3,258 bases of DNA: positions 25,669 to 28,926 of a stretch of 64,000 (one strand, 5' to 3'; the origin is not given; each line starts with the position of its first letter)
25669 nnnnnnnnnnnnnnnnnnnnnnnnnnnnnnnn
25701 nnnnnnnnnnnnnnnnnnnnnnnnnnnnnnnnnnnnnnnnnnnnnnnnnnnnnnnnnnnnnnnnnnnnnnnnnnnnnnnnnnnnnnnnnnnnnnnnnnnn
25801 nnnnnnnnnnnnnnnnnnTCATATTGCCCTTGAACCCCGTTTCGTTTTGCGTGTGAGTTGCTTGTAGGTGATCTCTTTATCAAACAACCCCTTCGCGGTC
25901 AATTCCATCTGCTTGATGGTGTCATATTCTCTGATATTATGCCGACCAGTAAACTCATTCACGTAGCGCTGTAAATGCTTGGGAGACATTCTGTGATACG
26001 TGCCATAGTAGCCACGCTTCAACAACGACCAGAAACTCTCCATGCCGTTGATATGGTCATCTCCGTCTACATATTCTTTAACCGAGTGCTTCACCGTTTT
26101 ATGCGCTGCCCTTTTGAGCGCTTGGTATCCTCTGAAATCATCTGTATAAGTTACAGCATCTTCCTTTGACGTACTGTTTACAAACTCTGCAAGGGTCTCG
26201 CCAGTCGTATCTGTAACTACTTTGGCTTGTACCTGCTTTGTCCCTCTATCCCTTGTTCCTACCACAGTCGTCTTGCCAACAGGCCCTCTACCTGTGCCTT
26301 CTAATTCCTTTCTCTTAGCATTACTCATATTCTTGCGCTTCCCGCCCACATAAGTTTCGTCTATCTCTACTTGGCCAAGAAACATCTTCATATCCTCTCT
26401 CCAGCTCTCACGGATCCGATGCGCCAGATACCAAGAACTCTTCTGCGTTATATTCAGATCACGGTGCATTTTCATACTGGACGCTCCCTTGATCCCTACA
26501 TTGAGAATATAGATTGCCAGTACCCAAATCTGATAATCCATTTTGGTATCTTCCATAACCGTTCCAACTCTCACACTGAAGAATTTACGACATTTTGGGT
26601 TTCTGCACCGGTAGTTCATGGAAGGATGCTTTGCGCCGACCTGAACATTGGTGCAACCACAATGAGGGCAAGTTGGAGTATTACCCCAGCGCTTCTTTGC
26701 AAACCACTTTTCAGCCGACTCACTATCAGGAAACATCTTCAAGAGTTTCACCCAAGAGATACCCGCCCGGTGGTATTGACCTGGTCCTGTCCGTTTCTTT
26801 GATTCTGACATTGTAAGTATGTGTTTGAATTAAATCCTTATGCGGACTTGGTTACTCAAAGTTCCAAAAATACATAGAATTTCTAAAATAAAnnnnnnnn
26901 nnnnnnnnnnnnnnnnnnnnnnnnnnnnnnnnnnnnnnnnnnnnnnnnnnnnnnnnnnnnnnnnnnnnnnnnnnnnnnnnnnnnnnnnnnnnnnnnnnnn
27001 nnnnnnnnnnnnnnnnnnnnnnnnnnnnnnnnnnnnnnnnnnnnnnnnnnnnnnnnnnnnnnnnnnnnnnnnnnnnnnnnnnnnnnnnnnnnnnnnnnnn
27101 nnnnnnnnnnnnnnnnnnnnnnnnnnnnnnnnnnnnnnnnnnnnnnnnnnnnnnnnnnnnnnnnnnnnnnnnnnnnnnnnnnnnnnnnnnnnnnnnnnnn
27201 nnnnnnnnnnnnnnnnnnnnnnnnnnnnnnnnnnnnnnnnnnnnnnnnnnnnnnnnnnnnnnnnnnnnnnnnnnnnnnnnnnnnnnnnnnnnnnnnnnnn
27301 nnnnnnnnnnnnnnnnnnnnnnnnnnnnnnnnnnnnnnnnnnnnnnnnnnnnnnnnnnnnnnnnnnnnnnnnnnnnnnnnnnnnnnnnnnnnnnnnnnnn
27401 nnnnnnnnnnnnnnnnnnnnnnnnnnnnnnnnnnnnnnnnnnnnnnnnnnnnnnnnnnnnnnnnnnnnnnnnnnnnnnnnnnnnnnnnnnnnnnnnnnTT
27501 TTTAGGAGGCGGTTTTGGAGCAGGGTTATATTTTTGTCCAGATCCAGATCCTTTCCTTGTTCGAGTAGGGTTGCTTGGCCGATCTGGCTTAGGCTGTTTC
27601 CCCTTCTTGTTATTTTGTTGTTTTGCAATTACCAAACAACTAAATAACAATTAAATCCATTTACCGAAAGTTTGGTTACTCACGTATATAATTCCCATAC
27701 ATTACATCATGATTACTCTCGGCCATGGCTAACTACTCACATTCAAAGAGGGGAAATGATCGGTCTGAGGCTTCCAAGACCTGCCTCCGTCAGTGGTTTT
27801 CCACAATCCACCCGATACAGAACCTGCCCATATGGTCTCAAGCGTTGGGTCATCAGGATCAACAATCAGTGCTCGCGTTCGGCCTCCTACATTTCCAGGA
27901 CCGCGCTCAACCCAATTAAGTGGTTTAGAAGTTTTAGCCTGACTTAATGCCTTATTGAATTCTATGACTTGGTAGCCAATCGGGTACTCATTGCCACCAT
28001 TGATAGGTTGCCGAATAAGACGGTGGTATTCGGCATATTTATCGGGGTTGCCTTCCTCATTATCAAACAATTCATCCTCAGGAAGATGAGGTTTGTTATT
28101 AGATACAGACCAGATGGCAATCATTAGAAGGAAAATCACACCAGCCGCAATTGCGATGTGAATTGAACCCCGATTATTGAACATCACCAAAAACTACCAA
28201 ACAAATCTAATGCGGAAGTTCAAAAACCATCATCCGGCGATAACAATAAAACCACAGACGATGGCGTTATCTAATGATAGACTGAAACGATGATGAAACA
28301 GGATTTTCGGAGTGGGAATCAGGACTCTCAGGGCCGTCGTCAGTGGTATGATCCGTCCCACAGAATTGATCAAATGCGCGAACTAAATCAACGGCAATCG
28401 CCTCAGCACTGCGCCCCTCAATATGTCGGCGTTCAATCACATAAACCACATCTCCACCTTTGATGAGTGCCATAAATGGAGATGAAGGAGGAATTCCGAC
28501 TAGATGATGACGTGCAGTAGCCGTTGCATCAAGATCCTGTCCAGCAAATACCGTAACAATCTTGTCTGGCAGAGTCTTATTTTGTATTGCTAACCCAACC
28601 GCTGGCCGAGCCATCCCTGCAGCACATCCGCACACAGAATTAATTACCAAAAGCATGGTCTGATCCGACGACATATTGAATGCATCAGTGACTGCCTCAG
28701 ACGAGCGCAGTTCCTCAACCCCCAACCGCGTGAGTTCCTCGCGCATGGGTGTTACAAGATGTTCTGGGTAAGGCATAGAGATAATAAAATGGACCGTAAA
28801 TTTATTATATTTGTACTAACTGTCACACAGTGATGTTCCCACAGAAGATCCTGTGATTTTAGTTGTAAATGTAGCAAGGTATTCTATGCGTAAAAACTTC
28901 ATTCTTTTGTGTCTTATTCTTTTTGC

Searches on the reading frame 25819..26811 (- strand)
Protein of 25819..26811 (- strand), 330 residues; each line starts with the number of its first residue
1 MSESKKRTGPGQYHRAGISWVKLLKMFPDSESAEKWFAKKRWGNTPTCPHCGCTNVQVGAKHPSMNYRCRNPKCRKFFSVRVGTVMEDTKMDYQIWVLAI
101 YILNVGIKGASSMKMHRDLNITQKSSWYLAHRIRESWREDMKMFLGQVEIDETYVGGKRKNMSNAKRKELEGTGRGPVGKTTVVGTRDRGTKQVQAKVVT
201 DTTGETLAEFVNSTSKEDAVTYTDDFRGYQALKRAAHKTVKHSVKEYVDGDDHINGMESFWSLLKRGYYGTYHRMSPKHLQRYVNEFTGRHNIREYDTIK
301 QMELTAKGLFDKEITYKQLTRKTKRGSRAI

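Call 14: search_protein_families(library=pfam, proteins=[window:25819-26811:-], max_evalue=0.01)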
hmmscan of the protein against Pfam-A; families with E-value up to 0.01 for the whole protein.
window:25819-26811:- (330 aa): 2 families
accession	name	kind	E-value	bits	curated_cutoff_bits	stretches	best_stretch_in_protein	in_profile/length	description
PF12762.13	DDE_Tnp_IS1595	-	8.3e-40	136.7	27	1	145-292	3-153/153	ISXO2-like transposase domain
PF12760.12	Zn_ribbon_IS1595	-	6e-07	29.8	25.4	1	28-76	1-45/46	Transposase zinc-ribbon domain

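Call 76: find_homologous_proteins(query=window:25822-26811:-, max_evalue=1e-20)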
Query window:25822-26811:- (330 aa): 7698 proteins with E <= 1e-20 among 8000 candidates; the best 120 are listed.
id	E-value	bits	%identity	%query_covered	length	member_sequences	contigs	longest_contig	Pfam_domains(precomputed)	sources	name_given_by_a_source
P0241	1.7e-225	765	100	100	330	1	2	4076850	PF12760.13,PF12762.14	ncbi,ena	-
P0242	8.9e-163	559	79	93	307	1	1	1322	PF12760.13,PF12762.14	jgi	-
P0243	9.7e-159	546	72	99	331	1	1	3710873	PF12760.13,PF12762.14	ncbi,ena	-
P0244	4.4e-158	544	69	99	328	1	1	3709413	PF12760.13,PF12762.14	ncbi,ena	-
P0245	2.4e-156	538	70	99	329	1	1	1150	PF12762.14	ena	-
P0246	3.0e-154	531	70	99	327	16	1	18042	PF12762.14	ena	-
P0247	4.3e-151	521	73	93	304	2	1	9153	PF12762.14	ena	-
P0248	1.2e-148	513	68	99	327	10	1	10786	PF12760.13,PF12762.14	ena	-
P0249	6.6e-148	510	66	97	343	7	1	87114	PF12762.14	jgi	-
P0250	2.2e-147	509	69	96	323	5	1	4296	PF12760.13,PF12762.14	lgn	-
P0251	6.1e-147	507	66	98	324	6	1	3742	PF12760.13,PF12762.14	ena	-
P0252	6.6e-147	507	66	98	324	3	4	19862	PF12760.13,PF12762.14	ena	-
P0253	3.8e-146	505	70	93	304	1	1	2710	PF12762.14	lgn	-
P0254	9.2e-145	500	65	99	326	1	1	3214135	PF12760.13,PF12762.14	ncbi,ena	-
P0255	4.3e-144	498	66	97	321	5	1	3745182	PF12760.13,PF12762.14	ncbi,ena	-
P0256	5.0e-144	498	67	96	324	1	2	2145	PF12760.13,PF12762.14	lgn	-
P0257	5.4e-144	497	67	97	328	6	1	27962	PF12760.13,PF12762.14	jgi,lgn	-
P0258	2.2e-143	495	66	99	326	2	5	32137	PF12760.13,PF12762.14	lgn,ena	-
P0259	1.4e-141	490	68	93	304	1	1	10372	PF12760.13,PF12762.14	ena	-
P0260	1.8e-141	489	64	99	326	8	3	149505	PF12760.13,PF12762.14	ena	-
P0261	6.7e-140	484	69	92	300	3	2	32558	PF12760.13,PF12762.14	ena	-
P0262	3.4e-139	482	69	91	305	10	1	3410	PF12760.13,PF12762.14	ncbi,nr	ncbi:MAG: IS1595 family transposase [Gemmatimonadetes bacterium]|nr:IS1595 family transposase [Gemma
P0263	4.8e-138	478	69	90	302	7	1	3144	PF12760.13,PF12762.14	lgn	-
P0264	4.5e-133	462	62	98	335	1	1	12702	PF12760.13,PF12762.14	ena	-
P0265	1.7e-131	456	66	89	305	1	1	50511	PF12760.13,PF12762.14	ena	-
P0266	5.9e-130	451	70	85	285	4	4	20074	PF12760.13,PF12762.14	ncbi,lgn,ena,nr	ncbi:MAG: IS1595 family transposase [Rhodothermaceae bacterium]|nr:IS1595 family transposase [Rhodot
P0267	3.5e-127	442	59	97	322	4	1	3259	PF12760.13,PF12762.14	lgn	-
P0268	5.5e-125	435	60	95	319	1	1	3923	PF12760.13,PF12762.14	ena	-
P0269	1.0e-124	434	60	99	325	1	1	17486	PF12760.13,PF12762.14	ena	-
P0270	1.4e-123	430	48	94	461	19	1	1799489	PF12760.13,PF12762.14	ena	-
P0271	4.2e-122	426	59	95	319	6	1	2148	PF12760.13,PF12762.14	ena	-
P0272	4.6e-122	425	59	95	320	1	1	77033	PF12760.13,PF12762.14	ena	-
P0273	4.8e-122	425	58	94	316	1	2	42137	PF12760.13,PF12762.14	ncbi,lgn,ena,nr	ncbi:MAG: IS1595 family transposase [Gammaproteobacteria bacterium]|nr:IS1595 family transposase [Ga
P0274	4.9e-122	425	58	97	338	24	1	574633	PF12760.13,PF12762.14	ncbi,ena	-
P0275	2.2e-121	423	58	96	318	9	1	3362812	PF12760.13,PF12762.14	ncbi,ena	-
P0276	6.2e-121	422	58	95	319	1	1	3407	PF12760.13,PF12762.14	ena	-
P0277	3.6e-120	419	59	94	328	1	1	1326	PF12760.13,PF12762.14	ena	-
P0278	1.2e-119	417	59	97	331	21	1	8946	PF12760.13,PF12762.14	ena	-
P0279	2.3e-119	416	58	94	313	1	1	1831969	PF12760.13,PF12762.14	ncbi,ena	-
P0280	3.6e-119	416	60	94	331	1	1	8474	PF12760.13,PF12762.14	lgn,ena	-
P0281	8.7e-119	415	58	96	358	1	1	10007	PF12760.13,PF12762.14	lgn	-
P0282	1.0e-118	414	56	95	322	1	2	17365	PF12762.14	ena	-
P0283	2.2e-118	413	58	95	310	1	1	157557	PF12760.13,PF12762.14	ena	-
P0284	2.3e-118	413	59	94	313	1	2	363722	PF12760.13,PF12762.14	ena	-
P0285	3.5e-118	413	58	94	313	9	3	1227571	PF12760.13,PF12762.14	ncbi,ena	-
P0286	6.4e-118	412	59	95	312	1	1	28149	PF12760.13,PF12762.14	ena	-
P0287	6.8e-118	412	58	94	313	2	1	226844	PF12760.13,PF12762.14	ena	-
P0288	7.7e-118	411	58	95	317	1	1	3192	PF12762.14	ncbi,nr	ncbi:MAG: IS1595 family transposase [Candidatus Tectomicrobia bacterium]|nr:IS1595 family transposas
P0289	9.2e-118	411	58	95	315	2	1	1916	PF12762.14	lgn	-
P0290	2.6e-117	410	57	94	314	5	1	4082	PF12762.14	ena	-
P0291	2.6e-117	410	58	94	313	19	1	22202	PF12760.13,PF12762.14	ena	-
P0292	2.7e-117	410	56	96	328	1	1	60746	PF12760.13,PF12762.14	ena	-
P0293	3.6e-117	409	57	94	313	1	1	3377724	PF12760.13,PF12762.14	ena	-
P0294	4.3e-117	409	57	94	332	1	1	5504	PF12760.13,PF12762.14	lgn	-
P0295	9.8e-117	408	58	94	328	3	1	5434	PF12760.13,PF12762.14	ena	-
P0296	1.0e-116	408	58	98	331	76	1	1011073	PF12760.13,PF12762.14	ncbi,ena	-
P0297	1.2e-116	408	57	94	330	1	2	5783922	PF12762.14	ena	-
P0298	1.4e-116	407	55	98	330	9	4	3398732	PF12760.13,PF12762.14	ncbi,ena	-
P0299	1.5e-116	407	58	96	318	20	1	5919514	PF12760.13,PF12762.14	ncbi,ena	-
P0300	1.6e-116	407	58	94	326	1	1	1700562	PF12760.13,PF12762.14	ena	-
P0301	1.9e-116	407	57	97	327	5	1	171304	PF12760.13,PF12762.14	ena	-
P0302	2.4e-116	407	55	97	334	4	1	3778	PF12760.13,PF12762.14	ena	-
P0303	3.3e-116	406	59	95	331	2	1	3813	PF12760.13,PF12762.14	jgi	-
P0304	4.1e-116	406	56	95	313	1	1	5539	PF12760.13,PF12762.14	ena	-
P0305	4.2e-116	406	57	95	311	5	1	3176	PF12760.13,PF12762.14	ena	-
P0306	6.1e-116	405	58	98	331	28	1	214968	PF12760.13,PF12762.14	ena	-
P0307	1.2e-115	404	56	100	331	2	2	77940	PF12760.13,PF12762.14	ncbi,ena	-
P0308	1.4e-115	404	55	96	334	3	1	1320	PF12762.14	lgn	-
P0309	1.5e-115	404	55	95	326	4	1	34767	PF12760.13,PF12762.14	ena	-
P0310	1.5e-115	404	56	95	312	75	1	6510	PF12760.13,PF12762.14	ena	-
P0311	2.1e-115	404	56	96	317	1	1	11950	PF12760.13,PF12762.14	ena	-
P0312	2.7e-115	403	54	95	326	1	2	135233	PF12760.13,PF12762.14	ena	-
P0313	3.1e-115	403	56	94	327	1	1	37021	PF12760.13,PF12762.14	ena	-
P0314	4.2e-115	402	56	94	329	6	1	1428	PF12762.14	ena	-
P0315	4.5e-115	402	57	93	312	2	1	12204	PF12762.14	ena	-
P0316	4.8e-115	402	57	95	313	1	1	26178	PF12760.13,PF12762.14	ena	-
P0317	5.6e-115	402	57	95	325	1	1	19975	PF12760.13,PF12762.14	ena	-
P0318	6.0e-115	402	56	94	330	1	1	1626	PF12762.14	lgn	-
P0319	6.2e-115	402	54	95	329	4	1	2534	PF12760.13,PF12762.14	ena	-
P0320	6.5e-115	402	58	94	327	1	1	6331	PF12760.13,PF12762.14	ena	-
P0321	6.8e-115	402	55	95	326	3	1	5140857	PF12760.13,PF12762.14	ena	-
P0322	7.2e-115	402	55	94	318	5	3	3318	PF12762.14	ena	-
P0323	7.4e-115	402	54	98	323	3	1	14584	PF12760.13,PF12762.14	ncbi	-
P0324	7.5e-115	402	56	98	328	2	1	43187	PF12760.13,PF12762.14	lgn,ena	-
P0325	9.1e-115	401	54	94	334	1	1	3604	PF12760.13,PF12762.14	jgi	jgi:transposase-like protein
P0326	1.4e-114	401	56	96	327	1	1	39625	PF12760.13,PF12762.14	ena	-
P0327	1.4e-114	401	55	95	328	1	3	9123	PF12762.14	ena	-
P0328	2.2e-114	400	62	93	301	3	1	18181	PF12762.14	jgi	-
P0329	2.5e-114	400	55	96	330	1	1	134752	PF12760.13,PF12762.14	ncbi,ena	-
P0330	2.9e-114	400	60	90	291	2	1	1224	PF12760.13,PF12762.14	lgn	-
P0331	3.2e-114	400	58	95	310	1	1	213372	PF12760.13,PF12762.14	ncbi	-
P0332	3.4e-114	399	56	94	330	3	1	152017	PF12762.14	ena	-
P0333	3.6e-114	399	55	94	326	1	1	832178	PF12762.14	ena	-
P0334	3.9e-114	399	56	97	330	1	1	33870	PF12760.13,PF12762.14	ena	-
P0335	4.4e-114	399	56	94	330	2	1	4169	PF12762.14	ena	-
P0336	4.4e-114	399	54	98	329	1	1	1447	PF12762.14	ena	-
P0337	4.7e-114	399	54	97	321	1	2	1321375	PF12760.13,PF12762.14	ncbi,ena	-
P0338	5.8e-114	399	55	95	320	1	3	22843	PF12760.13,PF12762.14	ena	-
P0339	7.6e-114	398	55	95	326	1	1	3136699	PF12760.13,PF12762.14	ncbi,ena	-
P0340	7.8e-114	398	55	95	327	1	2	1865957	PF12760.13,PF12762.14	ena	-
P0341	1.0e-113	398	55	95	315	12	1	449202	PF12760.13,PF12762.14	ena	-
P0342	1.1e-113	398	56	94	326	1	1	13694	PF12760.13,PF12762.14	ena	-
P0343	1.2e-113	398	55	94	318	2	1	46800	PF12760.13,PF12762.14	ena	-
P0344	1.3e-113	398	57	95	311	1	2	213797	PF12762.14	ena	-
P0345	1.5e-113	397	53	99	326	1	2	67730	PF12760.13,PF12762.14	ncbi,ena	-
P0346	1.9e-113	397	54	99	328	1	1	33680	PF12760.13,PF12762.14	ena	-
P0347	2.8e-113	396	56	95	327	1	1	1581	PF12760.13,PF12762.14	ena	-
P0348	2.9e-113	396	57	95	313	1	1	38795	PF12762.14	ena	-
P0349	3.1e-113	396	54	98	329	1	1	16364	PF12760.13,PF12762.14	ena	-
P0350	3.8e-113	396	55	95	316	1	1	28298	PF12760.13,PF12762.14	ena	-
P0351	3.9e-113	396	55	95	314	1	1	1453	PF12760.13,PF12762.14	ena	-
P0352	5.2e-113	396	54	98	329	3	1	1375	PF12762.14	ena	-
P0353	5.6e-113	396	55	95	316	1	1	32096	PF12762.14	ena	-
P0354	6.2e-113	395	56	94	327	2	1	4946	PF12760.13,PF12762.14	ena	-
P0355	7.0e-113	395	56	94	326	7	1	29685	PF12760.13,PF12762.14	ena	-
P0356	7.4e-113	395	55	94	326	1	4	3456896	PF12760.13,PF12762.14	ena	-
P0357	8.5e-113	395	55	97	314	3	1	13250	PF12760.13,PF12762.14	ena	-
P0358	8.9e-113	395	55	94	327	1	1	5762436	PF12760.13,PF12762.14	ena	-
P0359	9.5e-113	395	54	95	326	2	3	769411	PF12760.13,PF12762.14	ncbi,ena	-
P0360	9.7e-113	395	54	95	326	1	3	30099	PF12760.13,PF12762.14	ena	-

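Call 77: find_encoding_contigs(protein=P0243, flank=5000, max_places=3)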
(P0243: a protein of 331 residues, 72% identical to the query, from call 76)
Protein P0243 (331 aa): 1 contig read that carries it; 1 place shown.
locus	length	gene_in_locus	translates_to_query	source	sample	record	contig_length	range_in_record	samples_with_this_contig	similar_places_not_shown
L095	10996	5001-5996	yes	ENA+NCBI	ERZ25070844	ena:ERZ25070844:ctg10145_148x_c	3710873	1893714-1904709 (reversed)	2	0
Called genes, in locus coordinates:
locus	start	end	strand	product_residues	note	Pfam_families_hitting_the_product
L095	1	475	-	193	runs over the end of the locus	-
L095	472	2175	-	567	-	PF13517:FG-GAP_3, PF01839:FG-GAP (weak), PF13517:FG-GAP_3, PF07593:UnbV_ASPIC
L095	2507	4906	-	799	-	PF14236:DruA, PF02281:Dimer_Tnp_Tn5 (faint), PF14706:Tnp_DNA_bind, PF01609:DDE_Tnp_1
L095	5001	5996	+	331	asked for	PF12760:Zn_ribbon_IS1595 (weak), PF12762:DDE_Tnp_IS1595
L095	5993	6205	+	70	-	-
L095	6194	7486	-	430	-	PF14690:Zn_ribbon_ISL3, PF13542:HTH_Tnp_ISL3, PF01610:DDE_Tnp_ISL3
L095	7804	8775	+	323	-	PF05496:RuvB_N (faint), PF13521:AAA_28 (faint), PF13401:AAA_22 (faint), PF20720:nSTAND3 (weak), PF00004:AAA, PF07728:AAA_5 (faint)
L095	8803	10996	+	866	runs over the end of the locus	PF00082:Peptidase_S8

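Call 78: find_encoding_contigs(protein=P0244, flank=5000, max_places=3)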
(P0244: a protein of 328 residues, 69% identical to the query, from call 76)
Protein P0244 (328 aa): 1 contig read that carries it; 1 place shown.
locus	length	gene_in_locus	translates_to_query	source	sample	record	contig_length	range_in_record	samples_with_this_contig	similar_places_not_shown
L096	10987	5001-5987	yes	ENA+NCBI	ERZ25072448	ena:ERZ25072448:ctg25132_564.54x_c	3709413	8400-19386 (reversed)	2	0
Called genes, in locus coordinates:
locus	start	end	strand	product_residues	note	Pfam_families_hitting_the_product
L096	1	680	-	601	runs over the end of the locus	PF00009:GTP_EFTU, PF22042:EF-G_D2 (weak), PF03144:GTP_EFTU_D2, PF00679:EFG_C, PF06421:LepA_C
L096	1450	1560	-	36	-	-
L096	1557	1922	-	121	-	-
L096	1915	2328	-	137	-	PF13274:SocA_Panacea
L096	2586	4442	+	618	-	PF01609:DDE_Tnp_1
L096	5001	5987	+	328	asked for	PF12760:Zn_ribbon_IS1595 (weak), PF12762:DDE_Tnp_IS1595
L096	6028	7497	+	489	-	PF01555:N6_N4_Mtase, PF01844:HNH, PF14279:HNH_5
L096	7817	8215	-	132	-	PF12762:DDE_Tnp_IS1595 (weak)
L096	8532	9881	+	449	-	PF02447:GntP_permease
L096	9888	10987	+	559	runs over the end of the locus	PF00920:ILVD_EDD_N, PF24877:ILV_EDD_C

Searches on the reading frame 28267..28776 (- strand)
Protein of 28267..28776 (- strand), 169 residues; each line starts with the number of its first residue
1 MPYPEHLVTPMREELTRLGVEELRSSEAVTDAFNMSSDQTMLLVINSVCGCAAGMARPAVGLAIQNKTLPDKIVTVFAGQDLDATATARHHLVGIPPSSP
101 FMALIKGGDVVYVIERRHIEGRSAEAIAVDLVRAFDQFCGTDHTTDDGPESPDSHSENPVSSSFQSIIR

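Call 85: search_protein_families(library=pfam, proteins=[window:28267-28776:-], max_evalue=0.01)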
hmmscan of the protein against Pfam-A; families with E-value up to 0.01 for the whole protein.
window:28267-28776:- (169 aa): 1 family
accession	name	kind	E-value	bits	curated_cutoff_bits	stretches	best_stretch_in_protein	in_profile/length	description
PF06491.16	Disulph_isomer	-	7.4e-56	188.5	25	1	3-139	1-136/136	Disulphide isomerase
